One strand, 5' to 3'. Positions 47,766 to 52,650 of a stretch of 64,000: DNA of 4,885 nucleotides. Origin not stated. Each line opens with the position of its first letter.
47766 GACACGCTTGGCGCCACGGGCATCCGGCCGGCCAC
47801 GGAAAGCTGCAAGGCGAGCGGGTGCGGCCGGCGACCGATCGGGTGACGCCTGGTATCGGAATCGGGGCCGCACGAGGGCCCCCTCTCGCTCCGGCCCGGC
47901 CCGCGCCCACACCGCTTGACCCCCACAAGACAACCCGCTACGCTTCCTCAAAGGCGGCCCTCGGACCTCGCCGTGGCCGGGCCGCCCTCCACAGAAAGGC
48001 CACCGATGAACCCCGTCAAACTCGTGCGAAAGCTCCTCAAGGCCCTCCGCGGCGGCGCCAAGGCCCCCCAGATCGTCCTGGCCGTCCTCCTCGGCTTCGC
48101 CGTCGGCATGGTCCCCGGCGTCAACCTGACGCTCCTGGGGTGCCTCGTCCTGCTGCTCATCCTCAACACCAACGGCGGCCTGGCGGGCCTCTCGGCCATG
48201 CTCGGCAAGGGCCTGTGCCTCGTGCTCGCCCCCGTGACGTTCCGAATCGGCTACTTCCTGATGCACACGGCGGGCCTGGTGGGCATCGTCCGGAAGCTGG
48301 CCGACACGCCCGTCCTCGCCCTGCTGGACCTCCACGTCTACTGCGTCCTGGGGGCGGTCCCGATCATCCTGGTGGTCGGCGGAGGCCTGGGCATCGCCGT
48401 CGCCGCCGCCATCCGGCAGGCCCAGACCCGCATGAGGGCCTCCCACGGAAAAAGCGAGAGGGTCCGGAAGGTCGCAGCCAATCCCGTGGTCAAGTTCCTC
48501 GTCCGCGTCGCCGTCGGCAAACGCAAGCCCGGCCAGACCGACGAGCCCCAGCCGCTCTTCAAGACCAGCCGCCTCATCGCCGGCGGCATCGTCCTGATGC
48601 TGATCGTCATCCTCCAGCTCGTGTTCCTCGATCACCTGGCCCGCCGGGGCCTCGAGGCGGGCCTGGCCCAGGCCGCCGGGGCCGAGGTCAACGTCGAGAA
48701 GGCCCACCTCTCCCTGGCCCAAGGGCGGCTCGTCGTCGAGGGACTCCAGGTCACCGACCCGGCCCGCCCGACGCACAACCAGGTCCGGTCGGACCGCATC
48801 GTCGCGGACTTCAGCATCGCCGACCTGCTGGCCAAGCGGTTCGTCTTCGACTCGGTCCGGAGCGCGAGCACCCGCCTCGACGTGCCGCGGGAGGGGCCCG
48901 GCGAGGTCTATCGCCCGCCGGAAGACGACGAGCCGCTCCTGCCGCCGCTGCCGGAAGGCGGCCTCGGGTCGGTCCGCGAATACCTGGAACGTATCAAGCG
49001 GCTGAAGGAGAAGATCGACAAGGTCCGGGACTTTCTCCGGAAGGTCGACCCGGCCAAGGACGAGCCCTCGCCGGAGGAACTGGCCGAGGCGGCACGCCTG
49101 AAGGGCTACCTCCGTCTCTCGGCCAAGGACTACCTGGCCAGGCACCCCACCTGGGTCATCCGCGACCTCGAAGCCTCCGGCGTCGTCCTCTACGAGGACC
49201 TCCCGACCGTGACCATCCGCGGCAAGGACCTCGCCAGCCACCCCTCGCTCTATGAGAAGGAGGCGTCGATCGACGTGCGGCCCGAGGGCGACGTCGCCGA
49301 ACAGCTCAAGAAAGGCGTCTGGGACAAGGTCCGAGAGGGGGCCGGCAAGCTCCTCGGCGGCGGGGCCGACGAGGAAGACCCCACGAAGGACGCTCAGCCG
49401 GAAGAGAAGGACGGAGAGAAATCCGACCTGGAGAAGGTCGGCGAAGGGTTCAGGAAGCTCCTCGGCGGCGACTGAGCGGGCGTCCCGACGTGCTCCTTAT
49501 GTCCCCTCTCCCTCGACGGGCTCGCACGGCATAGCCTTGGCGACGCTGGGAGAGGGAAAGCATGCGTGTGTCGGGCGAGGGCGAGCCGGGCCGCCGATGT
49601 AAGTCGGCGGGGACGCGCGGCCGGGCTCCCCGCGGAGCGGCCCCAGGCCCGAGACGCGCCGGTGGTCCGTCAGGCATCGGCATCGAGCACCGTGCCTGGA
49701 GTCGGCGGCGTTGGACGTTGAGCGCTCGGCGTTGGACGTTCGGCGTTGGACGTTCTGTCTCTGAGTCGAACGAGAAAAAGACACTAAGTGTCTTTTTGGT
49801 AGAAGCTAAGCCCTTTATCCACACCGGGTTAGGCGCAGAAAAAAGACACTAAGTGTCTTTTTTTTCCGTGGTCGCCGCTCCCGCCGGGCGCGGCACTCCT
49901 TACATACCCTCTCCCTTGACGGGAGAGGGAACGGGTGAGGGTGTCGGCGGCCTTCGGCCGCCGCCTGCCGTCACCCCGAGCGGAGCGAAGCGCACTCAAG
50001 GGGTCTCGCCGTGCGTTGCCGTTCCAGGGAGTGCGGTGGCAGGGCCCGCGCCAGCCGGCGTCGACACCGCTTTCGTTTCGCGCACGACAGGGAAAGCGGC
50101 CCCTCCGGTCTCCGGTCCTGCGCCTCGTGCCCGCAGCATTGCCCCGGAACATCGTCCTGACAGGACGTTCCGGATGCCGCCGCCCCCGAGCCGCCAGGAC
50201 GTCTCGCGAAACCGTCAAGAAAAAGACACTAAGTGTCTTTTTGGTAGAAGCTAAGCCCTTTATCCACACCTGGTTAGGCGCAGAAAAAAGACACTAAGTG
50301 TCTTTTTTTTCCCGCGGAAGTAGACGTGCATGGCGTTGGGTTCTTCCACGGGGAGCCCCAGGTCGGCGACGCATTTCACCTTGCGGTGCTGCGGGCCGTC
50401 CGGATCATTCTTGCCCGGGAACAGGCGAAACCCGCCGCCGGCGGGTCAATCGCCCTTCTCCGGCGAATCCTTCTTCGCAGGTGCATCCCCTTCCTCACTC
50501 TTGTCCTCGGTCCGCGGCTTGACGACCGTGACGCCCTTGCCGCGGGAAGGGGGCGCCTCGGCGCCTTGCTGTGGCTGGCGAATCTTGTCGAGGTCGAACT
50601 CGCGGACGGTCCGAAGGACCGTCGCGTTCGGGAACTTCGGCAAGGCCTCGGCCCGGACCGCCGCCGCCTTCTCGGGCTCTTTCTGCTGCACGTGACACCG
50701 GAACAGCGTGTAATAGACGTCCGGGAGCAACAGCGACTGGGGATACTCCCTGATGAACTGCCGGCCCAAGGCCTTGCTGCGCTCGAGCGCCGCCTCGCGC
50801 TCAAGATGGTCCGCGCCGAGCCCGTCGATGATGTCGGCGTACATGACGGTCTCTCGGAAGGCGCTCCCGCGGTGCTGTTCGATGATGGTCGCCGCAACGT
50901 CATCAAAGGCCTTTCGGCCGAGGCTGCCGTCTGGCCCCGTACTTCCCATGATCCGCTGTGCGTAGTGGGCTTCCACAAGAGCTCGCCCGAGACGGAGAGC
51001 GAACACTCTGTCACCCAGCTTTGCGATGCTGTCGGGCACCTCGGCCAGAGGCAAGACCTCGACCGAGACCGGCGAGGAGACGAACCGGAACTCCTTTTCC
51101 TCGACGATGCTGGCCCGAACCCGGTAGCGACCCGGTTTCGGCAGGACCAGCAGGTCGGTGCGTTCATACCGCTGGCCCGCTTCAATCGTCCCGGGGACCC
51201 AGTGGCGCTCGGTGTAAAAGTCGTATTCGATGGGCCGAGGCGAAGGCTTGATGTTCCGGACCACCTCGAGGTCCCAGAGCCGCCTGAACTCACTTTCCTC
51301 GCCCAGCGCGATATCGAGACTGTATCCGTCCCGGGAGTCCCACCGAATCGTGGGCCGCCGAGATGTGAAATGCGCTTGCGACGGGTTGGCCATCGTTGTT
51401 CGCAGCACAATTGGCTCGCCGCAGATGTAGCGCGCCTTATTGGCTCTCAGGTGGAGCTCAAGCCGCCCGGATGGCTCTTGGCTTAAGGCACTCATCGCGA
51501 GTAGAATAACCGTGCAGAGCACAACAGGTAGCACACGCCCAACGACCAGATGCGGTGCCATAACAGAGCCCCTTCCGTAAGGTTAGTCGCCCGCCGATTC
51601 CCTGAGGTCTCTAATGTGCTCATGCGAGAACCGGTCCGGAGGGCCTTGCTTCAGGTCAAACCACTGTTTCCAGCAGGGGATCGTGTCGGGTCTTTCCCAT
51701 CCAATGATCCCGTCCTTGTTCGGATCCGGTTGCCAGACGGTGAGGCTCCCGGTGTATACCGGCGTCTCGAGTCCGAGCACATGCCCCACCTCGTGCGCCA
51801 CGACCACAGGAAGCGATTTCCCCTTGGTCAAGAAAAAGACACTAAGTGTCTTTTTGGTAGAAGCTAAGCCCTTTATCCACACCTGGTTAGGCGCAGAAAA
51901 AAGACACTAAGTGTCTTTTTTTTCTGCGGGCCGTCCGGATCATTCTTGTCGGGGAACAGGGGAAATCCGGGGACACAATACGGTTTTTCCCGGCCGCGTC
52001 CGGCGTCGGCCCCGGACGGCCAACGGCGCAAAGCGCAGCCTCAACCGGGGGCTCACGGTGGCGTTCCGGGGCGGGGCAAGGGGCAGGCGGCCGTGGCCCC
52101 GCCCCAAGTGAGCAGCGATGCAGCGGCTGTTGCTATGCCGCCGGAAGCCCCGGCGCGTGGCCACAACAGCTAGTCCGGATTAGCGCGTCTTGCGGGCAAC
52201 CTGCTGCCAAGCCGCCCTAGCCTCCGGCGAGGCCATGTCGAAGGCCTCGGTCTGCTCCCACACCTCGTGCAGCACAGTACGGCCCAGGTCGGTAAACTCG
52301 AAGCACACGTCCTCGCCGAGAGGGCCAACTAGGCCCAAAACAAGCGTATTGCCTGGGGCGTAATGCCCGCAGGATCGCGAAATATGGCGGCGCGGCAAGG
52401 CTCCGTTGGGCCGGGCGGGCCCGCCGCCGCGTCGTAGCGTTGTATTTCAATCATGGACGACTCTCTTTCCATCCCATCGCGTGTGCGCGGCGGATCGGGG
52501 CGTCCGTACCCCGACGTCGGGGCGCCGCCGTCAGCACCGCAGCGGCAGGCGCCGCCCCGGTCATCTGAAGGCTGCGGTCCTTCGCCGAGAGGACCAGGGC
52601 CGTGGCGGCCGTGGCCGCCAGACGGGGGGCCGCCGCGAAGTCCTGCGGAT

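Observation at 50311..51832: A lower-GC insert bracketed by repeat copies B and C carries an orphan secreted protein and a decapitated metalloprotease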

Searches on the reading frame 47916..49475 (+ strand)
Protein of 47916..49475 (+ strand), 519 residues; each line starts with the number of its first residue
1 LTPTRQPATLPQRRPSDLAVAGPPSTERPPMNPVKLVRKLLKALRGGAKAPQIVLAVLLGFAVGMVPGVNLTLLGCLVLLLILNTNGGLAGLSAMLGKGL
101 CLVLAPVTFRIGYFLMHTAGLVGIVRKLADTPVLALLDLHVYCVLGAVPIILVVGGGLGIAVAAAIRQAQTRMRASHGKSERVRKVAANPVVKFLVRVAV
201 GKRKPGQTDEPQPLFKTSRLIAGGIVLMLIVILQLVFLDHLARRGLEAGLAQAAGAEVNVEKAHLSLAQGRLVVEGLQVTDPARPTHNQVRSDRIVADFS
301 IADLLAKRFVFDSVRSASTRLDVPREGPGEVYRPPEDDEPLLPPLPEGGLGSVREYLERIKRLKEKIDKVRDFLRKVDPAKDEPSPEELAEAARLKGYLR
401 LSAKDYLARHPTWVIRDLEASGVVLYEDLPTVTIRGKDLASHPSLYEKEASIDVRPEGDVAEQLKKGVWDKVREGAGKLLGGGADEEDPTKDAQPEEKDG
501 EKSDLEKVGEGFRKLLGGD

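Call 17: search_protein_families(library=pfam, proteins=[window:47916-49475:+], max_evalue=0.1)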
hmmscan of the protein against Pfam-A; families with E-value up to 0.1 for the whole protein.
window:47916-49475:+ (519 aa): 2 families
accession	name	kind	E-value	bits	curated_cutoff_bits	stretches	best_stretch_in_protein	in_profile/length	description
PF05359.17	DUF748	-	1.9e-08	33.3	50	1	221-329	19-125/1037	Domain of Unknown Function (DUF748)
PF09835.14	DUF2062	-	0.051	14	27.4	1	40-172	8-144/147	Uncharacterized protein conserved in bacteria (DUF2062)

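Call 21: find_encoding_contigs(protein=window:47916-49475:+, flank=10000, max_places=8)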
Protein window:47916-49475:+ (519 aa): no gene with exactly this product is on record in the collection.

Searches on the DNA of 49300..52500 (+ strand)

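Call 11: search_rna_families(source=window, start=49300, end=52500, threshold=evalue, max_evalue=1)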
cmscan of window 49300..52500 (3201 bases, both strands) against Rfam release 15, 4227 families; matches with E-value up to 1: 1.
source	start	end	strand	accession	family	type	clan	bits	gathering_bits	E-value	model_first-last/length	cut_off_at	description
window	50483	50539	-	RF01092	GP_knot2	Cis-reg;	-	21.6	80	0.6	1-61/61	no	Gag/pol translational readthrough site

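Call 68: search_dna_similar(query=window:50214-50311:+, collection=plasmids, mode=distant, max_evalue=0.01, max_rows=10)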
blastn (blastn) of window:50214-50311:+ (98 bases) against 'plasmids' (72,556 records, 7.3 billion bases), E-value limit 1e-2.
No match.

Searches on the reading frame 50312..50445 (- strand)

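Call 17: search_protein_families(library=pfam, proteins=[window:50312-50445:-], max_evalue=0.1)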
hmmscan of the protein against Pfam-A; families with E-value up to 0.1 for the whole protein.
window:50312-50445:- (44 aa): 0 families
